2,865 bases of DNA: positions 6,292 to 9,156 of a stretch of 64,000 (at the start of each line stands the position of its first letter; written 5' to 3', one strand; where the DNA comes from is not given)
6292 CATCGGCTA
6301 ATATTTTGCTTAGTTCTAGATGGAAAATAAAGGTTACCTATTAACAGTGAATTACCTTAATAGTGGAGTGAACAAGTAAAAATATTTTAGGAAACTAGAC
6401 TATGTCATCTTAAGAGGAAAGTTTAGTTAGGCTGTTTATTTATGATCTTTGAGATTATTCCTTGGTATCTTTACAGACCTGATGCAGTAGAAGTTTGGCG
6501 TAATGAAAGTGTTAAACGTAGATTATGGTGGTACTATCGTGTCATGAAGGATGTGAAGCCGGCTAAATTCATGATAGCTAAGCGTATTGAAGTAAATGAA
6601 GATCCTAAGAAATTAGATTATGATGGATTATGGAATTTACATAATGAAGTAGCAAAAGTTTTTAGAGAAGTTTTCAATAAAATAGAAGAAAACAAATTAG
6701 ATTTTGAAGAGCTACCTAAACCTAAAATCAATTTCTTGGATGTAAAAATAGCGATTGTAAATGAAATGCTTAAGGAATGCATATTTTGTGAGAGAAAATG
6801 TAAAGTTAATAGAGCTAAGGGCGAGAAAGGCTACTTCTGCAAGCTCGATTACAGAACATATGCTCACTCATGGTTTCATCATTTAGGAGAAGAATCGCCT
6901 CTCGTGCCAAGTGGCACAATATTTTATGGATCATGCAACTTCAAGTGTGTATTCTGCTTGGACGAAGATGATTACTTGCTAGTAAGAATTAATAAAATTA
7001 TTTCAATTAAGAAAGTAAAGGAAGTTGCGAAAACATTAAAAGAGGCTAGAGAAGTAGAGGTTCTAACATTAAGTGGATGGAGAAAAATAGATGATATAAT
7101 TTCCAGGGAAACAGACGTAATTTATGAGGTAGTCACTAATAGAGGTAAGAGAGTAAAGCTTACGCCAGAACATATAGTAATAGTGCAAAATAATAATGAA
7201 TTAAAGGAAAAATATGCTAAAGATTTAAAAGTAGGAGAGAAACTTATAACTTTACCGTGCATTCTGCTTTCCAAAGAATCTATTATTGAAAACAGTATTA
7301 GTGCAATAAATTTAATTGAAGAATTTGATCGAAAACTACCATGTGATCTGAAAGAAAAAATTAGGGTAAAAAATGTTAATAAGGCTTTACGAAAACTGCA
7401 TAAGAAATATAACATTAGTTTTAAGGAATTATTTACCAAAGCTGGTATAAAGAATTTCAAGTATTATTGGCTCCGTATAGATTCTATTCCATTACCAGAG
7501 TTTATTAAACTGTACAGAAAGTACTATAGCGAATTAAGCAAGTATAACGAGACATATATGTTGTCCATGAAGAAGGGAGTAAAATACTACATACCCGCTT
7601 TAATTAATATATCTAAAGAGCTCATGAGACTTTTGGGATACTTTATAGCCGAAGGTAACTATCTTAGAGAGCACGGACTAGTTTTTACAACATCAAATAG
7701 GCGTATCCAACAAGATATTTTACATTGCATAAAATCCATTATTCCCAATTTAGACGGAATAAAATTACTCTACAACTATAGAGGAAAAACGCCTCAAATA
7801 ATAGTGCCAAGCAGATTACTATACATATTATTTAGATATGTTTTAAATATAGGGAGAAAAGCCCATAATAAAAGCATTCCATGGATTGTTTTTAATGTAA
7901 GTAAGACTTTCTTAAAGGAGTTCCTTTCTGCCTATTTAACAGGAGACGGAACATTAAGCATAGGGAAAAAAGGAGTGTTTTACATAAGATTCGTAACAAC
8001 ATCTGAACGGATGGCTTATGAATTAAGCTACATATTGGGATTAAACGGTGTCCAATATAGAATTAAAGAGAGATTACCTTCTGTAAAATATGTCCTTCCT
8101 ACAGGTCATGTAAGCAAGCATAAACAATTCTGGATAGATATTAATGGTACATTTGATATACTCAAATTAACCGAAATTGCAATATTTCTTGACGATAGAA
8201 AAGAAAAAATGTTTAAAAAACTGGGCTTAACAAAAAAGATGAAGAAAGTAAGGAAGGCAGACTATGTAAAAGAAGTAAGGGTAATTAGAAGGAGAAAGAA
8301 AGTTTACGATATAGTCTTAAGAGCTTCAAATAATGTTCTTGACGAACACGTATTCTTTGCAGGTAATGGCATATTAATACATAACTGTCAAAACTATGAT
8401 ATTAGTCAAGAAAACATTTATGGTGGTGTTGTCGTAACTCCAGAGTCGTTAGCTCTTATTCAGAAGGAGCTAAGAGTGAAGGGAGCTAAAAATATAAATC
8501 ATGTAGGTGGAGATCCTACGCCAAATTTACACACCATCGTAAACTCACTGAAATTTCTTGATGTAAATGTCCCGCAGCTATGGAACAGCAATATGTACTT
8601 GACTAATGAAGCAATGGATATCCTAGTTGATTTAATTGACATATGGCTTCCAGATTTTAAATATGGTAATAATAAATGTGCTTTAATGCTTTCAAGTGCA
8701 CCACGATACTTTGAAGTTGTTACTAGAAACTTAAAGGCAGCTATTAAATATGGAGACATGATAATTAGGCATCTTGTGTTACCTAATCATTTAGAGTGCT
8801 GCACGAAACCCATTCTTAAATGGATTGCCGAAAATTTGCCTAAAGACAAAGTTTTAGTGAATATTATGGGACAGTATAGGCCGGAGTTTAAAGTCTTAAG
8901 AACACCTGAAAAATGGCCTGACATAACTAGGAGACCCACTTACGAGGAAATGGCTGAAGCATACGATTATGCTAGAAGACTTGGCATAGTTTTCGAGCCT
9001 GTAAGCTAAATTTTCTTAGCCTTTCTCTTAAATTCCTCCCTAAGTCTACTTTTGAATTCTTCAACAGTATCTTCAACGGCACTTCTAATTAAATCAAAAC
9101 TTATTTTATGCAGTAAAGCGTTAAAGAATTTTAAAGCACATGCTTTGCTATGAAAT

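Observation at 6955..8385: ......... intein inserted at the third Cys of the radical SAM CX3CX2C motif of a PflX-type enzyme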

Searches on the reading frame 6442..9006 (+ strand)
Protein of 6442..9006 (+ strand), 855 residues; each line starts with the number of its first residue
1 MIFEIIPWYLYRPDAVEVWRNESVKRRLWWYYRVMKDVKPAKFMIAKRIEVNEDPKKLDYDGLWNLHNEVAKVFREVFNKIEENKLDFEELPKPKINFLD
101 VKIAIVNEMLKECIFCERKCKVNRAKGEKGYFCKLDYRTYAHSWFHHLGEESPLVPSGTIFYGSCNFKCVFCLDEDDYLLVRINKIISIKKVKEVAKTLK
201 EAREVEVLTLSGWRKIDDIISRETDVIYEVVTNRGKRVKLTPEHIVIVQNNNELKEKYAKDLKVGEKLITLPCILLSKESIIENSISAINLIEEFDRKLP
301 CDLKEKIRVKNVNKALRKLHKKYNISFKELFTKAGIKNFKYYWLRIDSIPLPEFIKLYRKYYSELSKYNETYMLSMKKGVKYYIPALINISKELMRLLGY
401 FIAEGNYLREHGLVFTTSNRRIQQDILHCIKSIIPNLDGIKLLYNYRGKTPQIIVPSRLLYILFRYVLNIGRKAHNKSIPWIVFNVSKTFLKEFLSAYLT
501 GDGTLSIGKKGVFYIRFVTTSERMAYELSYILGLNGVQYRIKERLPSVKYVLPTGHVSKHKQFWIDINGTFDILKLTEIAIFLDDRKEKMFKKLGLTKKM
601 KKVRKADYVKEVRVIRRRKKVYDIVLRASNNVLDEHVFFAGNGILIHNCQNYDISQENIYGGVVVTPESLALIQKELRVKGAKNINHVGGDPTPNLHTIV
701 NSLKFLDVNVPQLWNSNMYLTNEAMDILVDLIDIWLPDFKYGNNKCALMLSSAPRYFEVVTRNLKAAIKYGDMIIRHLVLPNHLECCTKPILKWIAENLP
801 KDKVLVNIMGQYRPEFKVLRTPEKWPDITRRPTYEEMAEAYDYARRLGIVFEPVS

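Call 4: search_protein_families(library=pfam, proteins=[window:6442-9006:+], max_evalue=1)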
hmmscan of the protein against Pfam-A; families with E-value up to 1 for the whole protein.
window:6442-9006:+ (855 aa): 6 families
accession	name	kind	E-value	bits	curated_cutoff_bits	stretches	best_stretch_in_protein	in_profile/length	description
PF14890.11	Intein_splicing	-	8.3e-15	55.3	35.8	1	205-648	37-155/155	Intein splicing domain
PF04055.27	Radical_SAM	-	5.2e-13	49.9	29.5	2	649-794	14-165/166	Radical SAM superfamily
PF14528.11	LAGLIDADG_3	-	4.5e-10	40.1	22.5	1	491-544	3-55/82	LAGLIDADG-like domain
PF13353.11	Fer4_12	-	0.00019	22.1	22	1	647-745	17-121/137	4Fe-4S single cluster domain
PF01079.26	Hint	-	0.0018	18.4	29.7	1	224-289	64-132/213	Hint module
PF17455.7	LtuB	-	0.027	15.4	25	1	595-652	9-63/79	Late transcription unit B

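Call 5: search_protein_families(library=ncbifam, proteins=[window:6442-9006:+], max_evalue=1)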
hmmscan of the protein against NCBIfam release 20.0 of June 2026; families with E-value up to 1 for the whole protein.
window:6442-9006:+ (855 aa): 13 families
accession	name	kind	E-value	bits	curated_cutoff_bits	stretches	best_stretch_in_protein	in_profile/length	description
NF045703.1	rSAM_Tes_intein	exception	4.5e-42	143.9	1700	1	163-693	147-655/1040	tetraether lipid synthase Tes, intein-containing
NF011303.0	PRK14715.1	equivalog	2.1e-27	94.7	1585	1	216-650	959-1378/1627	DNA-directed DNA polymerase II large subunit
NF011491.0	PRK14898.1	equivalog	1.6e-08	33.1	783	1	212-559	136-402/860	DNA-directed RNA polymerase subunit A''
NF011302.0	PRK14714.1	equivalog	1.2e-05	23.1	1791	1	205-294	983-1075/1350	DNA-directed DNA polymerase II large subunit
TIGR02491.1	NrdG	equivalog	2.2e-05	24.4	126.1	1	159-218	19-77/154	anaerobic ribonucleoside-triphosphate reductase activating protein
TIGR01445.1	intein_Nterm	domain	0.00049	21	24.5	1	172-248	1-83/83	intein N-terminal splicing region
NF038098.1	GyrA_w_intein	exception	0.001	17.1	1850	1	470-539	315-384/1232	intein-containing DNA gyrase subunit A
NF005852.0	PRK07773.1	equivalog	0.0015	16.9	780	1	395-575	509-689/886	replicative DNA helicase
TIGR02495.1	NrdG2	equivalog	0.0046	16.3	131.15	1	156-198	17-58/193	anaerobic ribonucleoside-triphosphate reductase activating protein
TIGR02493.1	PFLA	equivalog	0.012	15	231.75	0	160-200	20-59/235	pyruvate formate-lyase-activating protein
TIGR02666.1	moaA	equivalog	0.013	14.4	284.05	1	164-212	19-67/336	GTP 3',8-cyclase MoaA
NF007072.0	PRK09519.1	equivalog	0.075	11.3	1024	1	471-570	440-544/790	intein-containing recombinase RecA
TIGR01443.1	intein_Cterm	domain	0.72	10.2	15.6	0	634-649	9-24/24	intein C-terminal splicing region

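Call 8: find_encoding_contigs(protein=window:6442-9006:+, flank=3000, max_places=4)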
Protein window:6442-9006:+ (855 aa): 3 contigs read that carry it; 1 place shown.
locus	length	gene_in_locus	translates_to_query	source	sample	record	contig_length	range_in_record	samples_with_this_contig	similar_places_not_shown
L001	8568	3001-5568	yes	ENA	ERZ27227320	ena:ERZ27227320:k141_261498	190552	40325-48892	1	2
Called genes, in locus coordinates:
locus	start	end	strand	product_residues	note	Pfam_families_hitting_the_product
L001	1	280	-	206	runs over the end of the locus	-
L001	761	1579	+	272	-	PF25756:TPR_INTS8 (weak), PF13431:TPR_17 (faint), PF00515:TPR_1 (faint), PF13414:TPR_11 (faint), PF13428:TPR_14 (faint), PF07719:TPR_2 (faint), PF13181:TPR_8 (faint), PF13424:TPR_12 (weak), +3 more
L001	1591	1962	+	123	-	PF25937:DUF7980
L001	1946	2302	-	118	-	-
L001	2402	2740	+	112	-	-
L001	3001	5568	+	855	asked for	PF14890:Intein_splicing, PF14528:LAGLIDADG_3 (weak), PF04055:Radical_SAM (weak)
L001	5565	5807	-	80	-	-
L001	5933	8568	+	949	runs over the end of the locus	PF00270:DEAD, PF04851:ResIII, PF00271:Helicase_C, PF19306:WHD_Lhr, PF08494:DEAD_assoc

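Call 65: list_cluster_members(proteins=[window:6442-9006:+, P0161, P0130, P0124, P0126, P0142, P0174])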
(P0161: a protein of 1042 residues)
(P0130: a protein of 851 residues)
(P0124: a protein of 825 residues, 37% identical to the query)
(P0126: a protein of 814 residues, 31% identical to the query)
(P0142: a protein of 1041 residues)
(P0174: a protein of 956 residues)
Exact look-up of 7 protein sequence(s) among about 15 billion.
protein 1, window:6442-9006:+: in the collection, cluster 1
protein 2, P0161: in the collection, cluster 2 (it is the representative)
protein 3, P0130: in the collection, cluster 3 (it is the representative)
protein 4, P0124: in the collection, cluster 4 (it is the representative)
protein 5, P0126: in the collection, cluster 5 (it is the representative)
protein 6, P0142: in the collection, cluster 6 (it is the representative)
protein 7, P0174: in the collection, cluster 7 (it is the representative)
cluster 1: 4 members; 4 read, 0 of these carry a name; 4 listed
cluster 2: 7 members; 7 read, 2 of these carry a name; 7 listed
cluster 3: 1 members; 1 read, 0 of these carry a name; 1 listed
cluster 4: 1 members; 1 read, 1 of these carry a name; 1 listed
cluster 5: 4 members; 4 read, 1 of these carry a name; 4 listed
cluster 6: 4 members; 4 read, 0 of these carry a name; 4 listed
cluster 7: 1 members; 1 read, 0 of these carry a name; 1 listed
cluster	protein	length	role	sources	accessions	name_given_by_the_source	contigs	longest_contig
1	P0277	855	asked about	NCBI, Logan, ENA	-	-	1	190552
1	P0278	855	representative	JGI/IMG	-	-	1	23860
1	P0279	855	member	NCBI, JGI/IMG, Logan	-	-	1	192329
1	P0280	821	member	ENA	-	-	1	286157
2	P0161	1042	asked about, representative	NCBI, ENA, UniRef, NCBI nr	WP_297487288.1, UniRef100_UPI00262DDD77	tetraether lipid synthase Tes, intein-containing [Thermococcus sp.] | tetraether lipid synthase Tes, intein-containing n=1 Tax=Thermococcus sp. TaxID=35749 ... | radical SAM protein [Thermococcus sp.]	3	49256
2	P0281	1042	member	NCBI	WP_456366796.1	tetraether lipid synthase Tes, intein-containing [Thermococcus sp.]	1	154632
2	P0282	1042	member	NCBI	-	-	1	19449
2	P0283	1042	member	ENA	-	-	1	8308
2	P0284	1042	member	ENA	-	-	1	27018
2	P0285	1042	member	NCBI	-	-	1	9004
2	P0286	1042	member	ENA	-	-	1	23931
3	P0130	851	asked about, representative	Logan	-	-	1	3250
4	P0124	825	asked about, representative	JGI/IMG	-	uncharacterized Fe-S radical SAM superfamily protein PflX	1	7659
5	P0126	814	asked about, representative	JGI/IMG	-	-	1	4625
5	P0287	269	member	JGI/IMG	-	pyruvate formate lyase activating enzyme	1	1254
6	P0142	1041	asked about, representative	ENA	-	-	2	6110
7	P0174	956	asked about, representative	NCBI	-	-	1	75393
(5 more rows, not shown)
